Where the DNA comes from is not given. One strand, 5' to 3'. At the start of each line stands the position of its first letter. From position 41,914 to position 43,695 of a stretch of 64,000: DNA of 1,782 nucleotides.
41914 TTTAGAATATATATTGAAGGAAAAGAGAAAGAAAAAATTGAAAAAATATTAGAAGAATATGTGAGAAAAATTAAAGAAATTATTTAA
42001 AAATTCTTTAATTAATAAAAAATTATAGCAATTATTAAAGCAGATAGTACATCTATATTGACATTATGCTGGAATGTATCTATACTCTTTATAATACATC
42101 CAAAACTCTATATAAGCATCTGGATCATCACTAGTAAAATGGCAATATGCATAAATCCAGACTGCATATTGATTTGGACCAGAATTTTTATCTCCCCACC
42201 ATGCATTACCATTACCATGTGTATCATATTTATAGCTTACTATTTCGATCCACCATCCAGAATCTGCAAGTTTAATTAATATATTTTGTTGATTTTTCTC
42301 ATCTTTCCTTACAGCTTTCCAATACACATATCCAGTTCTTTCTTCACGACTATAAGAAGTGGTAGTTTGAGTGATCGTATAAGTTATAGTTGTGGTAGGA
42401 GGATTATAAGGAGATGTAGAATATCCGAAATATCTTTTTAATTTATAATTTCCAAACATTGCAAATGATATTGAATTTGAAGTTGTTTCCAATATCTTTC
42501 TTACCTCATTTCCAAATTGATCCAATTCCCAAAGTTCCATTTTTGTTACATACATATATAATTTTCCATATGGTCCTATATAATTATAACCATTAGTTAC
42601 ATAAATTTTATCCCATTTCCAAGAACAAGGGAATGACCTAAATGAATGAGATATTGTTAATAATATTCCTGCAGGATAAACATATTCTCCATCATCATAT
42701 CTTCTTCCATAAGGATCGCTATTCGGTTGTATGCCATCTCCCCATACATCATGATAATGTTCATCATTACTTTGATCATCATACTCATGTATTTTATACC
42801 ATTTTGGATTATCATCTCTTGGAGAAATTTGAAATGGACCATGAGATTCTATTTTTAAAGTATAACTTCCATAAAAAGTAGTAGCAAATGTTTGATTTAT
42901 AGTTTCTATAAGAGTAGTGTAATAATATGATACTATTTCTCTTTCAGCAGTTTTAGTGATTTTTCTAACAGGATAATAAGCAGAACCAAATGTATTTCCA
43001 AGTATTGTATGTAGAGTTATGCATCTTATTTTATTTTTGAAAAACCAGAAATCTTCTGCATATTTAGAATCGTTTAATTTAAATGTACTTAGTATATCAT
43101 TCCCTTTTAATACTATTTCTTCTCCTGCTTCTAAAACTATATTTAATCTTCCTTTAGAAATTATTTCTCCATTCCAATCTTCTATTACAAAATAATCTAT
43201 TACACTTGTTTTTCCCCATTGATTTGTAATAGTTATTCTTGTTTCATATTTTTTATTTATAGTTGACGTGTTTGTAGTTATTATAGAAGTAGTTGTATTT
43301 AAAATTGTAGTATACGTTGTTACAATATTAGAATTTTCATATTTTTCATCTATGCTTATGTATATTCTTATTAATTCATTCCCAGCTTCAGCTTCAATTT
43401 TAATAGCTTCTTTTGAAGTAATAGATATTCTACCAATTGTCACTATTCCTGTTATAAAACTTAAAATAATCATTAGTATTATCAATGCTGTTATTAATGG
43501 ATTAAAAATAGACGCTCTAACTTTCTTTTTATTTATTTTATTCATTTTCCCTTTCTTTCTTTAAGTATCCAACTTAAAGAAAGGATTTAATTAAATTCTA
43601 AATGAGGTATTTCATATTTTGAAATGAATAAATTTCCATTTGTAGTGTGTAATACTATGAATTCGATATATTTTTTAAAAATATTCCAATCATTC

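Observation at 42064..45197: Four-gene operon of paralogous pilin-like proteins, no assembly ATPase or platform, one subunit with a large unknown Trp/Tyr/Asp-rich domain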

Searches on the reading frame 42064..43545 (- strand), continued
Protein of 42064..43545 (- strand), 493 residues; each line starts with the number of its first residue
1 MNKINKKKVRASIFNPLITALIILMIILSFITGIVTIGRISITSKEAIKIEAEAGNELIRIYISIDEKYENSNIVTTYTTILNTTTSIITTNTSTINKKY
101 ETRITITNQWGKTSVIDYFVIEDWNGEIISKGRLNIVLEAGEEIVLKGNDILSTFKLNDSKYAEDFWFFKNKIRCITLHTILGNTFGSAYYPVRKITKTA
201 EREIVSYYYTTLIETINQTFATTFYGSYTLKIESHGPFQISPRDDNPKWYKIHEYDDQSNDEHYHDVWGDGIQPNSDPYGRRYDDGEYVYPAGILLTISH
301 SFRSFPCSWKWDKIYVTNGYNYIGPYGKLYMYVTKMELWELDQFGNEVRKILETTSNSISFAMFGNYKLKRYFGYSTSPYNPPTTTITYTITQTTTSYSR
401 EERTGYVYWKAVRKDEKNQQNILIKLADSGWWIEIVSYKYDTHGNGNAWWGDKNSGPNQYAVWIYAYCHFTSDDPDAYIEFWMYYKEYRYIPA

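Call 70: find_encoding_contigs(protein=P0062, flank=10000, max_places=2)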
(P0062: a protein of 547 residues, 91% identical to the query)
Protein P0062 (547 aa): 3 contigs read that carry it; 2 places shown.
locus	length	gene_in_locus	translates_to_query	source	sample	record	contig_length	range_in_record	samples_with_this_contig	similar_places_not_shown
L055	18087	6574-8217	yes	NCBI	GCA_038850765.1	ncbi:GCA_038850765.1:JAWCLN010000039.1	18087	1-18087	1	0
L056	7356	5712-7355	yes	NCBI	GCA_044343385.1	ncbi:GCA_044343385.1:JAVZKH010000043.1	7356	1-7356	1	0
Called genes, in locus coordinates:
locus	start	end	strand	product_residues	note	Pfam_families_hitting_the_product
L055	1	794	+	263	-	?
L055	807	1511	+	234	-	-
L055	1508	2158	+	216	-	-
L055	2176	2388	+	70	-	-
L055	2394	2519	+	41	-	-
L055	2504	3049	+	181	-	-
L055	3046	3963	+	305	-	PF06745:ATPase, PF08423:Rad51, PF13481:AAA_25 (weak)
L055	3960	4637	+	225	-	PF01435:Peptidase_M48 (faint)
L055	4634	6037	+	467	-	PF02195:ParB_N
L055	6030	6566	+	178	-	-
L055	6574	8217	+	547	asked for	PF00437:T2SSE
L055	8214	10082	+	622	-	PF00482:T2SSF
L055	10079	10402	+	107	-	PF14947:HTH_45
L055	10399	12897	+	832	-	PF18998:Flg_new_2 (faint)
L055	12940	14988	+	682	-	-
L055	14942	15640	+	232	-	-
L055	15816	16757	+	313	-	PF00382:TFIIB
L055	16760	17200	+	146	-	-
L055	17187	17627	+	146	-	PF13020:NOV_C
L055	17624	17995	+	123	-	PF02732:ERCC4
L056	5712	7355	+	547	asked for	PF00437:T2SSE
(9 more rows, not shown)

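Call 71: search_protein_families(library=ncbifam, proteins=[L051:9462-9878:+, L051:10001-11602:+, L051:11845-13443:+, L051:13440-14504:+, L051:6508-6963:+, L051:6969-9281:-], max_evalue=0.01)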
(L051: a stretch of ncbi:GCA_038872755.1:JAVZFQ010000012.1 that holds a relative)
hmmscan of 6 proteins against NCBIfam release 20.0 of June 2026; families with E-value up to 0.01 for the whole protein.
L051:9462-9878:+ (138 aa): 1 family
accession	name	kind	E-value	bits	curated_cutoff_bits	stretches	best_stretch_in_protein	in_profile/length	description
NF046073.1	UpsA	equivalog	7.8e-16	58.4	130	1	7-126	3-126/136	pilin subunit UpsA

L051:10001-11602:+ (533 aa): 22 families
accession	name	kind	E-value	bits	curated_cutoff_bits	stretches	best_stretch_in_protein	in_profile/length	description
NF058587.1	archaellum_moto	equivalog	2.6e-84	283.9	550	1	83-526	85-520/527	archaellum flagellar ATPase motor FlaI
NF053672.1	bindosome_BasE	exception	2.3e-82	277.4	1000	1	49-526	36-510/512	bindosome assembly system ATPase subunit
TIGR03819.1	heli_sec_ATPase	hypoth_equivalog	1.2e-39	136.5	373.15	1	117-406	19-300/340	TadA family conjugal transfer-associated ATPase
TIGR02788.1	VirB11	equivalog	1.6e-35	122.6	249.95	2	272-430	135-289/308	P-type DNA transfer ATPase VirB11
TIGR02782.1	TrbB_P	equivalog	9.5e-30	103.9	304.55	1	193-444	49-296/303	P-type conjugative transfer ATPase TrbB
NF010469.0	PRK13894.1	subfamily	5.9e-25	88.3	508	1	182-443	51-309/320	conjugal transfer ATPase TrbB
NF010407.0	PRK13833.1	subfamily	2.7e-22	79.6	499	1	241-443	104-302/323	conjugal transfer protein TrbB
NF041000.1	ATPase_ComGA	equivalog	5.6e-20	71.5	300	1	277-420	123-259/267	competence type IV pilus ATPase ComGA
NF010475.0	PRK13900.1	equivalog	1.3e-19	70.5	389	1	271-411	150-287/333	type IV secretion system ATPase VirB11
NF010425.0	PRK13851.1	equivalog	1.1e-18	67.3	461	1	271-408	152-285/344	type IV secretion system protein VirB11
TIGR02533.1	type_II_gspE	equivalog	4.7e-13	48.6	630.25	1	265-414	227-367/486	type II secretion system ATPase GspE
NF007755.0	PRK10436.1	equivalog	7.8e-13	47.9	617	1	260-411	198-344/465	type II secretion system protein GspE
NF053534.1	T4PilAsmATPsTfpB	equivalog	1.8e-12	46.4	850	1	277-408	332-454/584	type IV pilus assembly ATPase TfpB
TIGR01420.1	pilT_fam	subfamily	1.4e-11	44.2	319.1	1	279-402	120-238/343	PilT/PilU family type 4a pilus ATPase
TIGR02538.1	type_IV_pilB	equivalog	1.9e-11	43.3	675.65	1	273-410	308-436/564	type IV-A pilus assembly ATPase PilB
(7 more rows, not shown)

L051:11845-13443:+ (532 aa): 2 families
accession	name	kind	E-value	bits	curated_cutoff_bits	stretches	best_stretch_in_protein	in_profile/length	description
NF046075.1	UpsF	equivalog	1.2e-55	189.2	400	1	22-484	38-463/484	membrane pilin protein UpsF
NF053673.1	bindosome_BasF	exception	3.1e-49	168.1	1300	1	25-515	153-633/656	bindosome assembly system membrane anchoring protein BasF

L051:13440-14504:+ (354 aa): 0 families

L051:6508-6963:+ (151 aa): 1 family
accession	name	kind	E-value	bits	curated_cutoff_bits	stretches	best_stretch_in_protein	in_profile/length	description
NF008898.0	PRK11933.1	equivalog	4.9e-07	28.6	588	1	4-136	331-460/480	16S rRNA (cytosine(1407)-C(5))-methyltransferase RsmF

L051:6969-9281:- (770 aa): 0 families

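Call 81: search_solved_structures(query=A6, max_evalue=1)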
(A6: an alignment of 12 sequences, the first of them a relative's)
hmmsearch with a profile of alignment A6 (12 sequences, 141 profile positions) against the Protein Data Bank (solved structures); distinct sequences matched with E-value up to 1: 10.
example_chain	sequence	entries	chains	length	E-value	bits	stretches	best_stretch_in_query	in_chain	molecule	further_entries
8fk7_A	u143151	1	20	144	4.1e-13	53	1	7-124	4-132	Flagellin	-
8q30_A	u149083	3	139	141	4.8e-08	36.6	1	12-122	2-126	DUF4352 domain-containing protein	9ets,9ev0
8tib_A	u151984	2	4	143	0.00062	23.3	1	3-133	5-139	DUF973 family protein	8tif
6w8u_A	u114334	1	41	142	0.0018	21.8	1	19-114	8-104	pilin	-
8fjs_A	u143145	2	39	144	0.0033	20.9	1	1-113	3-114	Pilin_N domain-containing protein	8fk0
9myg_A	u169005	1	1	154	0.0087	19.6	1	6-130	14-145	Archaeal Type IV pilin N-terminal domain-containing protein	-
8fj5_A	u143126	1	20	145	0.066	16.7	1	6-134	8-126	Pilin_N domain-containing protein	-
5kyh_A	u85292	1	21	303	0.4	14.2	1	12-45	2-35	Iho670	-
2vzu_A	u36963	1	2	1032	0.75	13.3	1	53-131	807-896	EXO-BETA-D-GLUCOSAMINIDASE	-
3j1r_A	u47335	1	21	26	0.88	13.1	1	11-34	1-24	archaeal adhesion filament core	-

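Call 83: search_protein_families(library=phrogs, proteins=[window:42064-43545:-], max_evalue=0.01)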
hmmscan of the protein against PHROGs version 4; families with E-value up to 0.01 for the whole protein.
window:42064-43545:- (493 aa): 0 families

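Call 84: search_dna_similar(query=window:42064-43545:-, collection=phages, mode=protein, max_evalue=0.001, max_rows=10)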
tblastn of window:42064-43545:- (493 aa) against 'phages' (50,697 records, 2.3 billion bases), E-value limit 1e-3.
No match.

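Call 85: search_dna_similar(query=window:42064-43545:-, collection=plasmids, mode=protein, max_evalue=0.001, max_rows=10)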
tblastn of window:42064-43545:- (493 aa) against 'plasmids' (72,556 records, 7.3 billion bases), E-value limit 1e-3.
No match.

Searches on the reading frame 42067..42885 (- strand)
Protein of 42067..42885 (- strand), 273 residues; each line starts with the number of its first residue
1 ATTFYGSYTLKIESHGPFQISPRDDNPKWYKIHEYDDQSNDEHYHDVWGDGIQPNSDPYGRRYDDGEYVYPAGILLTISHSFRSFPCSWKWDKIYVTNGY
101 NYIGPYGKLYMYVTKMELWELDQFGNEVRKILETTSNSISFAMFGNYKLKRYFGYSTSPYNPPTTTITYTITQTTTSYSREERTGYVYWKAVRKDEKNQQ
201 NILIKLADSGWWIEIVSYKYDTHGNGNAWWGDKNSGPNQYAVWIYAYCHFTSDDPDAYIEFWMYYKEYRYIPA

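Call 44: predict_structure(alignment_id=A2)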
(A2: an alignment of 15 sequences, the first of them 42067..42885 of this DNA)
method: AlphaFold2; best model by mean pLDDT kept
length: 273 residues; sequences in the alignment: 15
mean_pLDDT: 82.5   pTM: 0.59
mean pLDDT of the five models: 82.5, 82.5, 81.1, 79.4, 78.5
residues with pLDDT >= 90: 106; 70-90: 123; 50-70: 29; < 50: 15
segments of 3 or more residues with pLDDT < 50: 1-5, 87-90, 172-175
pLDDT, mean of each block of 10 residues (from residue 1): 62 90 81 74 84 91 93 89 65 66 78 94 85 93 92 86 74 55 94 92 89 89 86 64 91 89 90 64
secondary structure, 60 per line:
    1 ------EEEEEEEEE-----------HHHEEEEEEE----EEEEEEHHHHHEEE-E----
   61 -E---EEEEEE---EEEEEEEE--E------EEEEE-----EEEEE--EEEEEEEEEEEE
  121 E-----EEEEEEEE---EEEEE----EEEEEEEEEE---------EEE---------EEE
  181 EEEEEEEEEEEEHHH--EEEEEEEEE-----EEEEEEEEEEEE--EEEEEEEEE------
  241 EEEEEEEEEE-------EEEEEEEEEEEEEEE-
elements in order: E7-15 E30-36 E41-46 H47-51 E52-54 E66-71 E75-82 E92-96 E102-106 E109-121 E127-134 E138-142 E147-156 E166-168 E178-192 E198-206 E212-223 E226-234 E241-250 E258-272

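Call 50: fold_search(model_id=the predicted structure, library=pdb)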
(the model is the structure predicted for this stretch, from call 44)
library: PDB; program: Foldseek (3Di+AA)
matches with E <= 10: 716; with E <= 0.001: 0
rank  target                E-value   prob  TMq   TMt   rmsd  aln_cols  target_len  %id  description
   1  2vme_C                1.2e-02  0.91  0.21  0.22  12.9       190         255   10  Structure of the wild-type discoidin II from Dictyostelium discoideum (released 2008-07-01)
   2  2vm9                  3.8e-02  0.57  0.19  0.20  13.5       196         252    7  Native structure of the recombinant discoidin II of Dictyostelium discoideum at 1.75 angstrom (released 2008-07-01)
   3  2vme_A                5.1e-02  0.33  0.17  0.18  13.4       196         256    7  Structure of the wild-type discoidin II from Dictyostelium discoideum (released 2008-07-01)
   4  5h4e                  1.8e-01  0.28  0.16  0.13  18.1       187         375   13  Crystal structure of a beta-1,3-glucanase domain (GH64) from Clostridium beijerinckii (released 2017-11-08)
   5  4frw_B                1.9e-01  0.30  0.19  0.23  11.0       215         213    8  Crystal structure of human nectin-4 extracellular fragment D1-D2 (released 2012-08-22)
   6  3kym_M                2.3e-01  0.15  0.15  0.18  15.2       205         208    8  Crystal structure of Li33 IgG2 di-Fab (released 2010-03-16)
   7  4frw_A                2.5e-01  0.25  0.19  0.23  11.0       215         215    7  Crystal structure of human nectin-4 extracellular fragment D1-D2 (released 2012-08-22)
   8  2w94_B                2.6e-01  0.30  0.20  0.21  12.8       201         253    9  Native structure of the Discoidin I from Dictyostelium discoideum at 1.8 angstrom resolution (released 2010-03-31)
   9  8wnp_A                3.3e-01  0.08  0.13  0.15  15.5       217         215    7  ZIKV rsNS1 in complex with Fab AA12 and anti-fab nanobody (released 2024-05-08)
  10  9hkq_E                3.5e-01  0.11  0.14  0.17  13.1       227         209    7  Structure of VHH5 targeting NY-ESO-1(SLLMWITQC)/HLA-A*02:01 (released 2025-12-17)
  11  7u0x_G                3.5e-01  0.07  0.12  0.15  13.8       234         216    9  SARS-Cov2 S protein structure in complex with neutralizing monoclonal antibody 002-13 (released 2023-03-01)
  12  1ztx_H                3.7e-01  0.12  0.15  0.18  15.7       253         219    9  West Nile Virus Envelope Protein DIII in complex with neutralizing E16 antibody Fab (released 2005-10-04)
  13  7l15_B                3.7e-01  0.11  0.19  0.22  20.0       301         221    6  Marsupial T cell receptor Spl_118 (released 2021-03-24)
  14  4kf5_C                4.1e-01  0.02  0.10  0.11  27.9       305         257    9  Crystal Structure of Split GFP complexed with engineered sfCherry with an insertion of GFP fragment (released 2013-12-18)
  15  2w94_A                4.3e-01  0.13  0.17  0.17  12.8       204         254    9  Native structure of the Discoidin I from Dictyostelium discoideum at 1.8 angstrom resolution (released 2010-03-31)
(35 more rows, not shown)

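Call 51: fold_search(model_id=the predicted structure, library=viral)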
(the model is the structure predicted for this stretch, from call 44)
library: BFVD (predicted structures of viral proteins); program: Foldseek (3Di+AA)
matches with E <= 10: 724; with E <= 0.001: 0
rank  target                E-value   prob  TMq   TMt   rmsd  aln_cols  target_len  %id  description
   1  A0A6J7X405            8.0e-03  0.38  0.16  0.10  22.0       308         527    7  Uncharacterized protein [uncultured Caudovirales phage]
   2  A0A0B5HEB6            1.4e-02  0.30  0.19  0.15  26.9       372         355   10  Uncharacterized protein [Vibrio phage phi 3]
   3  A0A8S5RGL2            1.5e-02  0.25  0.17  0.07  22.9       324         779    9  Uncharacterized protein [virus sp. ctQmo6]
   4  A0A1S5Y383            2.4e-02  1.00  0.21  0.45   5.4       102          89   12  Uncharacterized protein [uncultured archaeal virus]
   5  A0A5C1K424            3.0e-02  0.11  0.09  0.10  27.7       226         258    8  Uncharacterized protein [Guadeloupe mosquito virus]
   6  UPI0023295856         3.9e-02  0.95  0.19  0.30   7.9       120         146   11  (no name look-up for this kind of identifier)
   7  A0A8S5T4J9            3.9e-02  0.80  0.19  0.07  19.9       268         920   11  PKD domain-containing protein [Siphoviridae sp. ctn8e14]
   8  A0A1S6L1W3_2          3.9e-02  0.54  0.25  0.09  15.9       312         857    9  (no name in the UniProt tables at hand)
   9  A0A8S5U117            4.1e-02  0.35  0.21  0.18  19.6       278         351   10  Uncharacterized protein [Siphoviridae sp. ctub511]
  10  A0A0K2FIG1            4.5e-02  0.93  0.20  0.22  12.6       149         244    9  Tail fiber protein [Achromobacter phage phiAxp-2]
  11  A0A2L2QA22            5.5e-02  0.04  0.06  0.04  40.4       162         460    4  Histidine-rich glycoprotein-like [Human betaherpesvirus 6A]
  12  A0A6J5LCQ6            5.8e-02  0.38  0.21  0.21  23.1       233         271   10  Uncharacterized protein [uncultured Caudovirales phage]
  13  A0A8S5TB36            6.4e-02  0.57  0.20  0.16  15.1       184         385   11  Receptor Binding Protein sandwich domain, phage receptor [Siphoviridae sp. ctwuP1]
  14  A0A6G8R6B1            6.4e-02  0.09  0.14  0.09  18.9       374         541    7  Putative tail fiber protein [Synechococcus phage S-H34]
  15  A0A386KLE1            6.7e-02  0.20  0.16  0.09  20.7       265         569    9  Minor tail protein [Microbacterium phage Burro]
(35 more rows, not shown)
